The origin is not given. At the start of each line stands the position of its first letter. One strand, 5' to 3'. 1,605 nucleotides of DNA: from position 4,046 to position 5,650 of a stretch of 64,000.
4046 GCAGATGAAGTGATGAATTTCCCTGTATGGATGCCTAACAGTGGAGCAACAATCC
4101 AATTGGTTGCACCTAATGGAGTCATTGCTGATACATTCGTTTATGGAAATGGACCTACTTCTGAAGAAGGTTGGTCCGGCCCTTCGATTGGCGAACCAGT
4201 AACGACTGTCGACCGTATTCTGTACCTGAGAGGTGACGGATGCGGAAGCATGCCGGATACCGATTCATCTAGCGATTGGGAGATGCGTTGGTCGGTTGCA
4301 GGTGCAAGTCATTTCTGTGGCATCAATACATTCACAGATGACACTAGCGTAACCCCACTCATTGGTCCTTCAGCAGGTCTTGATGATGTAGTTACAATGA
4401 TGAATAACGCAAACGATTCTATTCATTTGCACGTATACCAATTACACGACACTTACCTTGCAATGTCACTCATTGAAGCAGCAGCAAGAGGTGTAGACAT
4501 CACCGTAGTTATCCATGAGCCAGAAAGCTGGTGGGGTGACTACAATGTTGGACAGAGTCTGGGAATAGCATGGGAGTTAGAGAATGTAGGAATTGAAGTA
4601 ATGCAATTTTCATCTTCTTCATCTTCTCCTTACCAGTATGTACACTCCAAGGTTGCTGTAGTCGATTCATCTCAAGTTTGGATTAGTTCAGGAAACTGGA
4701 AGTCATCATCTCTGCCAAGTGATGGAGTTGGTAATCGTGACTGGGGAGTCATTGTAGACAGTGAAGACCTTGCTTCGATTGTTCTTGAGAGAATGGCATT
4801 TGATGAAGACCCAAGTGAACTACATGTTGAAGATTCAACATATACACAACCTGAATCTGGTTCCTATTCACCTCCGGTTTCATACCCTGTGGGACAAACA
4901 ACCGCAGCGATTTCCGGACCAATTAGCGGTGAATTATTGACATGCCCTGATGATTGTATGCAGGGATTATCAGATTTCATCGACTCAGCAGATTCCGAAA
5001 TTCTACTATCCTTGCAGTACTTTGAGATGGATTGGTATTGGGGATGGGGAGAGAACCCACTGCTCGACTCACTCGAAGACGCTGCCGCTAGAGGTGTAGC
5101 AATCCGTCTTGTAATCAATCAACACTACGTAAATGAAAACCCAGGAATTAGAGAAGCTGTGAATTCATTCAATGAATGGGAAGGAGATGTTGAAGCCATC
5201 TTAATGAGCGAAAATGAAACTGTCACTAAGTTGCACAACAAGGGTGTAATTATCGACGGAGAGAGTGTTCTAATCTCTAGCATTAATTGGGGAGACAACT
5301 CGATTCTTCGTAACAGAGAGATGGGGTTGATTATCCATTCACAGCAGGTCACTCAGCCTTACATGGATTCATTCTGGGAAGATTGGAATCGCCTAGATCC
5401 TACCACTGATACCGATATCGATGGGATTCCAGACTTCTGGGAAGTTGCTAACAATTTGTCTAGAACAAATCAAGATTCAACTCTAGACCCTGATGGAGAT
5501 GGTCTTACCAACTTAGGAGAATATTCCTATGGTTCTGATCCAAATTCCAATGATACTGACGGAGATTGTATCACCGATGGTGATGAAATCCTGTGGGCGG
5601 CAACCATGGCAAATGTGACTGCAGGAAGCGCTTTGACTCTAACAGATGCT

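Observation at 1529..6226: Giant surface-anchored 6xLTD + dual-HKD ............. D protein next to pstS: candidate extracellular phosphodiester-scavenging machine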

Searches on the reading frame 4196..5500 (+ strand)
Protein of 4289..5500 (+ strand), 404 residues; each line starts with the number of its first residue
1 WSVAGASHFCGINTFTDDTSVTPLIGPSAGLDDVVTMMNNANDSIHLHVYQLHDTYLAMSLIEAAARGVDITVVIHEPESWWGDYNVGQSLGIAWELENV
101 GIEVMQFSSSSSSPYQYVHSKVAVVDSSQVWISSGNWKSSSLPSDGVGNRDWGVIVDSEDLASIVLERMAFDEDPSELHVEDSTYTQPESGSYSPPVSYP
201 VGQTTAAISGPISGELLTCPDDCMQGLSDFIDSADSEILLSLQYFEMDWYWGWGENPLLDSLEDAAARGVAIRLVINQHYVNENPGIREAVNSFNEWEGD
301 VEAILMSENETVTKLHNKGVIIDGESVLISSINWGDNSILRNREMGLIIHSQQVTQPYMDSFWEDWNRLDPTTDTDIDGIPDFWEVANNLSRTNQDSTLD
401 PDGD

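Call 6: search_solved_structures(query=window:4289-5500:+, max_evalue=0.01, show_alignments=2)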
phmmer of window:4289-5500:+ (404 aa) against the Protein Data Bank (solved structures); distinct sequences matched with E-value up to 0.01: 4.
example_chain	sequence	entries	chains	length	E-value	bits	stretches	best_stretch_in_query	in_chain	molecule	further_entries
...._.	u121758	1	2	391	2e-06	30.4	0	61-357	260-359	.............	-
6ehi_A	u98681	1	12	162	1.3e-05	27.7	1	12-143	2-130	Nuclease NucT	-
9lkx_K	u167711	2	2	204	4.4e-05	26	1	213-375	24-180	Mitochondrial cardiolipin hydrolase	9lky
4ggj_A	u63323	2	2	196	4.8e-05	25.9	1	307-373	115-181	Mitochondrial cardiolipin hydrolase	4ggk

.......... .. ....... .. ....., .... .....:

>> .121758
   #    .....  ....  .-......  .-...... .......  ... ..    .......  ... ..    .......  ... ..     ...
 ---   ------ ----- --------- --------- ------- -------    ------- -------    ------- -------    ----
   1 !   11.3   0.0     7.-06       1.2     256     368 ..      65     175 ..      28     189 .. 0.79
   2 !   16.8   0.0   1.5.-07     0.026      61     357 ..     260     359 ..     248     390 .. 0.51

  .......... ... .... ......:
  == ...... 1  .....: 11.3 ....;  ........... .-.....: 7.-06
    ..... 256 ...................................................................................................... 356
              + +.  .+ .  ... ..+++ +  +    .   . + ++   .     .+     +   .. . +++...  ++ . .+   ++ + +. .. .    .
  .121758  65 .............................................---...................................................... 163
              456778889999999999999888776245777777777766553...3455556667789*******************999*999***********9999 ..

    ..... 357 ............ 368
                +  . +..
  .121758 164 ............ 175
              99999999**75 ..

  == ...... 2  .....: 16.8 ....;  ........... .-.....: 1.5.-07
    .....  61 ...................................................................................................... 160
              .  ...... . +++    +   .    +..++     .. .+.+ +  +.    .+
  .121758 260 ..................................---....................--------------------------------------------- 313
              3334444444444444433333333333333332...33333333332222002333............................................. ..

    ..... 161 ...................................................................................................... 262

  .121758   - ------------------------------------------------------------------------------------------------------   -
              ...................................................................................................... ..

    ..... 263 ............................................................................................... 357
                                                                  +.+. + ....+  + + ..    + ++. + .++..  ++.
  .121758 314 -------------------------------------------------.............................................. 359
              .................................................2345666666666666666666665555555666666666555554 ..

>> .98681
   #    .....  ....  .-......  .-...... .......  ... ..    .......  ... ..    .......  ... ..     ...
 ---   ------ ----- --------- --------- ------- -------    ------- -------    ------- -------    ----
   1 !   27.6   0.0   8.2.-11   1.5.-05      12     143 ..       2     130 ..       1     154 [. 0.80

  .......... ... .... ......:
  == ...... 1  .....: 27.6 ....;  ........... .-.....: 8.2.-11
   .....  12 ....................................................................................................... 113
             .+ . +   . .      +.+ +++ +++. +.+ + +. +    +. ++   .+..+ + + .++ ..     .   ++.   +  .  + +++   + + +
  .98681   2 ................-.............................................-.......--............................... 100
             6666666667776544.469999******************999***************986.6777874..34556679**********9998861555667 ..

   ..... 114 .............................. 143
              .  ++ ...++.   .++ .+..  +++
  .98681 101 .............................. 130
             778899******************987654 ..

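Call 33: predict_structure(alignment_id=A2)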
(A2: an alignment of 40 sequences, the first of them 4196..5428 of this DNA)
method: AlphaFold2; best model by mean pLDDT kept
length: 411 residues; sequences in the alignment: 40
mean_pLDDT: 87.4   pTM: 0.90
mean pLDDT of the five models: 87.4, 86.3, 85.5, 85.2, 83.8
residues with pLDDT >= 90: 264; 70-90: 86; 50-70: 53; < 50: 8
segments of 3 or more residues with pLDDT < 50: 1-6
pLDDT, mean of each block of 10 residues (from residue 1): 44 58 59 66 92 95 97 98 96 98 94 91 96 91 77 97 95 94 97 96 83 86 94 94 96 88 97 86 66 94 93 82 90 91 91 98 84 92 98 91 59 51
secondary structure, 60 per line:
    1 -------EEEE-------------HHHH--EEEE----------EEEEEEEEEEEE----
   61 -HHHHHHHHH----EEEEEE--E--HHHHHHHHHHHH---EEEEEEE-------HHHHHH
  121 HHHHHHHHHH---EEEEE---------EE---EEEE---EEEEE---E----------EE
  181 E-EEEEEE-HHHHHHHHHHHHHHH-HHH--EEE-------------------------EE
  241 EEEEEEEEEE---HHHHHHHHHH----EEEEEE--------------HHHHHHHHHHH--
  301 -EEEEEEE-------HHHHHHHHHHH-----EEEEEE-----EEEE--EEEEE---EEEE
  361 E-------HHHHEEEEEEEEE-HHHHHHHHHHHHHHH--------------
elements in order: E8-11 H25-28 E31-34 E45-56 H62-70 E75-80 H86-97 E101-107 H115-130 E134-138 E153-156 E160-164 E179-181 E183-188 H190-204 E211-213 E239-250 H254-263 E268-273 H288-298 E302-308 H316-326 E332-337 E343-346 E349-353 E357-361 H369-372 E373-381 H383-397
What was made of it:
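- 4343..4813 (+): PLD N-lobe (aa 939-1095), with HKD motif 1 at aa 1039-1056 (nt 4643-4696). AF2 model (call 33).
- On PLD (HKD) superfamily: AF2 pTM 0.90 (call 33).
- The AF2 model has pLDDT 87.4 and pTM 0.90 (call 33).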

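Call 35: fold_search(model_id=the predicted structure, library=pdb)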
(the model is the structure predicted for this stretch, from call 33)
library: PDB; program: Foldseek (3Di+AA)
matches with E <= 10: 1039; with E <= 0.001: 133
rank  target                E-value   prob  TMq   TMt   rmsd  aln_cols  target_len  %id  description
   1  9vbg_A                3.0e-20  1.00  0.61  0.60   9.2       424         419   16  Cryo-EM structure of human PLD3 apo form (released 2025-12-24)
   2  9vbh_A                4.3e-20  1.00  0.64  0.63   8.2       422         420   15  Cryo-EM structure of human PLD3 bound to ssDNA (poly(T)) (released 2025-12-24)
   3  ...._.                7.4e-20  1.00  0.64  0.67   9.1       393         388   16  Crystal structure of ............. D (released 2021-12-22)
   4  8v07_C                7.4e-20  1.00  0.62  0.62   9.0       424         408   15  Crystal structure of mouse PLD3 co-crystallized with 5'Pi-ssDNA for 30 days (released 2024-03-13)
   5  9vbj_A                1.1e-19  1.00  0.63  0.63   9.8       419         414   17  Cryo-EM structure of human PLD4 apo form (released 2025-12-24)
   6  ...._B                1.4e-19  1.00  0.63  0.67   9.4       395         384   17  Crystal structure of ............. D (released 2021-12-22)
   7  8v5t_A                1.5e-19  1.00  0.63  0.62   9.6       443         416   16  Crystal structure of Alzheimers disease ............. D3 (released 2024-10-09)
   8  8q1x_A                2.8e-19  1.00  0.61  0.60   8.9       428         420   16  Structural analysis of PLD3 reveals insights into the mechanism of lysosomal 5' exonuclease-mediated nucleic acid degr (released 2023-12-06)
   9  8v07_A                4.0e-19  1.00  0.61  0.61   9.5       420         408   16  Crystal structure of mouse PLD3 co-crystallized with 5'Pi-ssDNA for 30 days (released 2024-03-13)
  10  8v07_D                4.2e-19  1.00  0.59  0.60   9.7       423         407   16  Crystal structure of mouse PLD3 co-crystallized with 5'Pi-ssDNA for 30 days (released 2024-03-13)
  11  8v08_B                5.7e-19  1.00  0.62  0.64   9.5       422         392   15  Crystal structure of human PLD4 co-crystallized with 5'Pi-ssDNA (released 2024-03-13)
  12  8q1x_B                5.7e-19  1.00  0.62  0.61   9.1       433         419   15  Structural analysis of PLD3 reveals insights into the mechanism of lysosomal 5' exonuclease-mediated nucleic acid degr (released 2023-12-06)
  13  8v06_C                6.9e-19  1.00  0.62  0.62   8.7       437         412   15  Crystal structure of mouse PLD3 co-crystallized with 5'Pi-ssDNA for 9 days (released 2024-03-13)
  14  8v06_B                7.3e-19  1.00  0.62  0.62  10.3       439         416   15  Crystal structure of mouse PLD3 co-crystallized with 5'Pi-ssDNA for 9 days (released 2024-03-13)
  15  8v08_A                8.8e-19  1.00  0.63  0.66   9.0       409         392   16  Crystal structure of human PLD4 co-crystallized with 5'Pi-ssDNA (released 2024-03-13)
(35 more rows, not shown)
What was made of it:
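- On PLD (HKD) superfamily: Foldseek probability 1.00 to PLD3/4, SpPLD and PLD1/2 (call 35).
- Closest known: Mammalian PLD3/PLD4 lysosomal 5'-exonucleases. Same: They are the top structural matches (E about 3e-20, TM about 0.6-0.65, call 35).
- Closest known: Secreted bacterial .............s D. Same: SpPLD is the best single-sequence PDB hit (E 2e-6, call 6) and a top structural hit (call 35).
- Foldseek matches two-HKD enzymes over about 420 columns (call 35). For lipid PLDs with interfacial inserts the value is 0.43-0.51 (call 35). PLD fold; SpPLD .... and PLD1/2 and Streptomyces PLD are all strong structural matches (call 35).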

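Call 39: search_protein_representatives(protein=window:4301-5404:+)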
Query: 368 residues. Proteins with E-value up to 0.001 (for the whole library): 3529; up to 1e-10: 1182; up to 1e-30: 145. The best 150 are listed.
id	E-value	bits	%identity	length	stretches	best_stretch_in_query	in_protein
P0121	2.5e-111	388.9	56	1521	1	1-368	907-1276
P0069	9.1e-106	370.6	52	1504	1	1-366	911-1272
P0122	1.5e-100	353.4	49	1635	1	1-366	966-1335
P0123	8.5e-98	344.4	49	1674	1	1-368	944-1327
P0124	6.5e-96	338.2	47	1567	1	1-366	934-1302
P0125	9.6e-96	337.6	48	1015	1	1-368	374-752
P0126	5.3e-92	325.3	50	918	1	1-367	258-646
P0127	1.1e-89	317.7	45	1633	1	1-366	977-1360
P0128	3.0e-83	296.5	46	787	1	13-366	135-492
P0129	7.1e-83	295.2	46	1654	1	1-367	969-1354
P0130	1.8e-80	287.3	46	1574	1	1-366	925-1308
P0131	1.3e-76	274.6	43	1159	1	1-366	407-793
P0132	1.4e-73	264.7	43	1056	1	1-366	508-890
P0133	9.9e-68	245.4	40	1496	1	1-366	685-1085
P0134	1.2e-66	241.8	34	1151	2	11-363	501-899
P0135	3.9e-64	233.6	31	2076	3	14-364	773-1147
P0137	3.1e-63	230.6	33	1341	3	15-363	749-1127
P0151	2.2e-41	158.7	33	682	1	10-363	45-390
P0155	5.9e-39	150.7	31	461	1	16-366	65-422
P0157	7.3e-39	150.4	29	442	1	10-363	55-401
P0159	1.6e-38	149.3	33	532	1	8-363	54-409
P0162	9.3e-38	146.8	31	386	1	13-363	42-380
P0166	2.9e-37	145.1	33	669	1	8-366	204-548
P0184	2.4e-35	138.8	29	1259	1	8-364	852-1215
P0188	6.0e-35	137.5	28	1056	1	16-363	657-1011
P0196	1.7e-34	136.0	28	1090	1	8-364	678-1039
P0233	3.9e-32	128.3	29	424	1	16-363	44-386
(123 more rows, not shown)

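Call 41: list_cluster_members(proteins=[P0134, P0135, P0137, P0151, P0155, P0157, P0159, P0162, P0166, P0184])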
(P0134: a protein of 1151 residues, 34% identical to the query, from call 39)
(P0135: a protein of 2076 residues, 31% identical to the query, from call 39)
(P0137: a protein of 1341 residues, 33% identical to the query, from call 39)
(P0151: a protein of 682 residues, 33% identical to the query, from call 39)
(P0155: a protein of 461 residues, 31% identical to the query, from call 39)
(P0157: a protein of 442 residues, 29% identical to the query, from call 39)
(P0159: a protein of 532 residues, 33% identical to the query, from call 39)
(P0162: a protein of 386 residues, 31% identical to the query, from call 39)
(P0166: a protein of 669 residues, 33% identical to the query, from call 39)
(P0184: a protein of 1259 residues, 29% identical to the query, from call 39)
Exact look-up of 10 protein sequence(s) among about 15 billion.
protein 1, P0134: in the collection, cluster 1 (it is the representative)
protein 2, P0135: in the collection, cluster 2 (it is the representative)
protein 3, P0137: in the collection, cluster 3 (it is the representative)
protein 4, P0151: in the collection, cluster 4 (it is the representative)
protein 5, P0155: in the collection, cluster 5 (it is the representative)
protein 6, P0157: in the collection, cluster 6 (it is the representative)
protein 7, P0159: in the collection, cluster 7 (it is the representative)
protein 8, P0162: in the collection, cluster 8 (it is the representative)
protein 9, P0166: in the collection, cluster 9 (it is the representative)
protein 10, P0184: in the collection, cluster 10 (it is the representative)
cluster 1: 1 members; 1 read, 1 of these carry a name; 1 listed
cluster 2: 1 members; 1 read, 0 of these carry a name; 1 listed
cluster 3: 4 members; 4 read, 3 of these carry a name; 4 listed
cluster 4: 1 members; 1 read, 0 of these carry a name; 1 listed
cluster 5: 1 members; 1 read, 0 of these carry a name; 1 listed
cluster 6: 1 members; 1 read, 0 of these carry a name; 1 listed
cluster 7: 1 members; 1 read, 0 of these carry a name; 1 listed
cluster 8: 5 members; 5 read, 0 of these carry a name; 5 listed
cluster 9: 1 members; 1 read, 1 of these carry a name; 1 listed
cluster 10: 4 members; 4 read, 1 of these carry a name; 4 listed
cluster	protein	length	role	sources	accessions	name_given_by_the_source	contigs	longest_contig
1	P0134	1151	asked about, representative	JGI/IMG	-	phosphatidylserine/phosphatidylglycerophosphate/cardiolipin synthase-like enzyme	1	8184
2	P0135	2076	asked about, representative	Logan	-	-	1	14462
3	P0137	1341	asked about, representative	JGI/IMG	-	phosphatidylserine/phosphatidylglycerophosphate/cardiolipin synthase-like enzyme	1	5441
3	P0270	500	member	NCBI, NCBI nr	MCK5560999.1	MAG: hypothetical protein KAJ51_10415, partial [Thermoplasmata archaeon] | hypothetical protein [Thermoplasmata archaeon]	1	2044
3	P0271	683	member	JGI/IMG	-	hypothetical protein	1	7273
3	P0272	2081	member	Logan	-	-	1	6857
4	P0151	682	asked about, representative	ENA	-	-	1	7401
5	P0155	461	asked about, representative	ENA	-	-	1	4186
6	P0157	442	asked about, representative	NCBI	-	-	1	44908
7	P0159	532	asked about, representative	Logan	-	-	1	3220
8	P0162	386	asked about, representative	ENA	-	-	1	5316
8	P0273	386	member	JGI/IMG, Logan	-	-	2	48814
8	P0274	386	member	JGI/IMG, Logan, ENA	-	-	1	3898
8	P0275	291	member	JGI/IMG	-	-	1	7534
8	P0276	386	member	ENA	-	-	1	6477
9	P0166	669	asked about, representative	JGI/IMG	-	cardiolipin synthase A/B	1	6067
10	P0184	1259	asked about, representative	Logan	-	-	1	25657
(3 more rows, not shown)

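Call 42: search_protein_families(library=pfam, alignment_id=A3, max_evalue=0.001)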
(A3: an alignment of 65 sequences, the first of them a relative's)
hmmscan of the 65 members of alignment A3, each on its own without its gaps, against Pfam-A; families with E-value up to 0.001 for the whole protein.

A. member 1, P0134 (1151 aa): 3 families
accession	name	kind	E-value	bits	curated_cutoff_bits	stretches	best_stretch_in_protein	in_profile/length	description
PF13091.12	PLDc_2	-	1e-58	197.3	27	4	778-898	24-132/132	PLD-like domain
PF00932.25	LTD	-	2.5e-15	57.2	34.3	1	311-442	5-108/109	Lamin Tail Domain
PF00614.28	PLDc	-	9.2e-09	35.4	21.9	0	244-267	3-26/28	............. D Active site motif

B. families by the number of members that match (of 65 scanned): 25 families
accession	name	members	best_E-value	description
PF13091.12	PLDc_2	65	3.6e-75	PLD-like domain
PF00614.28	PLDc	61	2.9e-15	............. D Active site motif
PF00932.25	LTD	42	2.1e-59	Lamin Tail Domain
PF11495.14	Regulator_TrmB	26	3.1e-14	Archaeal transcriptional regulator TrmB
PF18911.6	PKD_4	16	2.3e-37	PKD domain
PF00801.26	PKD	13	2.7e-20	PKD domain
PF17941.7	PP_kinase_C_1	11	7.8e-09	Polyphosphate kinase C-terminal domain 1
PF22352.2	K319L-like_PKD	6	3.1e-11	K319L-like, PKD domain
PF07705.17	CARDB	5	5.3e-13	CARDB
PF07894.18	SACK1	5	2.6e-05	Scaffolding anchor of CK1 domain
PF21027.3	Sde0182_C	2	3.7e-13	Cellulose-binding protein Sde0182, C-terminal domain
PF17957.7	Big_7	2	3.7e-07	Bacterial Ig domain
PF17963.7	Big_9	2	9.2e-07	Bacterial Ig domain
PF24402.1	iHKD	2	7.6e-05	Inactive HKD-Rease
PF24217.1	DUF7436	2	9.5e-05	Family of unknown function (DUF7436)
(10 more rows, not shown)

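Call 53: find_homologous_proteins(query=P0157, max_evalue=1e-10)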
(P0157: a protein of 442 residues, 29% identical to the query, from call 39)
Query P0157 (442 aa): 177 proteins with E <= 1e-10 among 8000 candidates; the best 120 are listed.
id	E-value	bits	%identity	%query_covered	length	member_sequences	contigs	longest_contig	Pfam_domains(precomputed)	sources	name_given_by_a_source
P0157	1.4e-290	981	100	100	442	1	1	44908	PF13091.13,PF11495.15,PF17941.8,PF00614.29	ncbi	-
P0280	3.9e-267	904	92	100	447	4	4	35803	PF13091.13,PF17941.8,PF00614.29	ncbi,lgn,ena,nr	ncbi:MAG: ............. D-like domain-containing protein [Candidatus Wukongarchaeota archaeon]|nr:ph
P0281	2.3e-120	421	53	91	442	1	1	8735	PF13091.13,PF00614.29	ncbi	ncbi:MAG: phosphatidylserine/phosphatidylglycerophosphate/cardiolipin synthase family protein [Candi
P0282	1.7e-116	408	55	79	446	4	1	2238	PF13091.13,PF00614.29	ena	-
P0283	3.4e-114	400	49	91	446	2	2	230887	PF13091.13,PF11495.15,PF00614.29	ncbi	ncbi:MAG: phosphatidylserine/phosphatidylglycerophosphate/cardiolipin synthase family protein [Candi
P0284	6.4e-111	390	53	81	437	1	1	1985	PF13091.13,PF00614.29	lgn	-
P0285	4.5e-109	383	52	82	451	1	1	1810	PF13091.13,PF00614.29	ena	-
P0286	1.3e-108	382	50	83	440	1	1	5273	PF13091.13,PF11495.15,PF00614.29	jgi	jgi:phosphatidylserine/phosphatidylglycerophosphate/cardiolipin synthase-like enzyme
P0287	1.5e-108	382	48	92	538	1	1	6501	PF13091.13,PF16640.12,PF00614.29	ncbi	ncbi:MAG: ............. D-like domain-containing protein [Promethearchaeota archaeon]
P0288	4.4e-108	380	47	90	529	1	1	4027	PF13091.13,PF00614.29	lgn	-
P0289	1.1e-105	372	46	90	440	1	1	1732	PF13091.13,PF11495.15,PF00614.29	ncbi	-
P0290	6.2e-105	370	51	82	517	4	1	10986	PF13091.13,PF00614.29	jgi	jgi:phosphatidylserine/phosphatidylglycerophosphate/cardiolipin synthase-like enzyme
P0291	4.5e-104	367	51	80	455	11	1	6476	PF13091.13,PF00614.29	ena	-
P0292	1.3e-103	365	48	83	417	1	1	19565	PF13091.13,PF00614.29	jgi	jgi:phosphatidylserine/phosphatidylglycerophosphate/cardiolipin synthase-like enzyme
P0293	4.2e-103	364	49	82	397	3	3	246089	PF13091.13,PF11495.15,PF00614.29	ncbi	ncbi:MAG: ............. D-like domain-containing protein [Candidatus Odinarchaeia archaeon]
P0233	2.0e-88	315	45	80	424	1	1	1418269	PF13091.13,PF11495.15,PF00614.29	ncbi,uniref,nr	ncbi:MAG: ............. D-like domain-containing protein [Candidatus Odinarchaeum yellowstonii]|unir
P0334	5.6e-54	202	34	80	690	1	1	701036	PF00932.26,PF13091.13,PF11495.15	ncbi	-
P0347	1.2e-47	181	34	86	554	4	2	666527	PF13091.13,PF00614.29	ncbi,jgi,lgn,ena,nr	ncbi:MAG: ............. [Methanomicrobiales archaeon HGW-Methanomicrobiales-3]|jgi:phosphatidylserin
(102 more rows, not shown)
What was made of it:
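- The same PLD clade occurs with many other extracellular domain sets (PKD, CARDB, Ig) and as stand-alone proteins in unrelated archaea (calls 42, 53).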

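Call 57: search_solved_structures(query=A2, max_evalue=0.001)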
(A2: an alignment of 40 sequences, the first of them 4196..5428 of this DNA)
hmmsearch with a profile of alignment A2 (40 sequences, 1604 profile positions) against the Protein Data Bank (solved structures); distinct sequences matched with E-value up to 0.001: 5.
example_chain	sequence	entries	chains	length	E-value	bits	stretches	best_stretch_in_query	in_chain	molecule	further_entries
1byr_A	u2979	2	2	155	2.7e-11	44.6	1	971-1016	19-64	PROTEIN (ENDONUCLEASE)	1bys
6ehi_A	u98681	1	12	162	1.5e-10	42.1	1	966-1078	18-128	Nuclease NucT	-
4ggj_A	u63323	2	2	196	1.4e-08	35.7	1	1247-1313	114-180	Mitochondrial cardiolipin hydrolase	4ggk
9lkx_K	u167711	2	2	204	3.8e-07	30.8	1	1255-1312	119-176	Mitochondrial cardiolipin hydrolase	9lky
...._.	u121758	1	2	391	9.4e-07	29.6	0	1194-1308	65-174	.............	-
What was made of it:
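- On Nuc/NucT nucleases: Resemblance only (call 57).
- Closest known: Nuc. Same: They are the best matches of the family profile among solved structures (E 2.7e-11 and 1.5e-10, call 57).
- No classical PLD appears at E <= 1e-3 (call 57). PDB contains few cardiolipin-synthase-type structures, which biases call 57.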
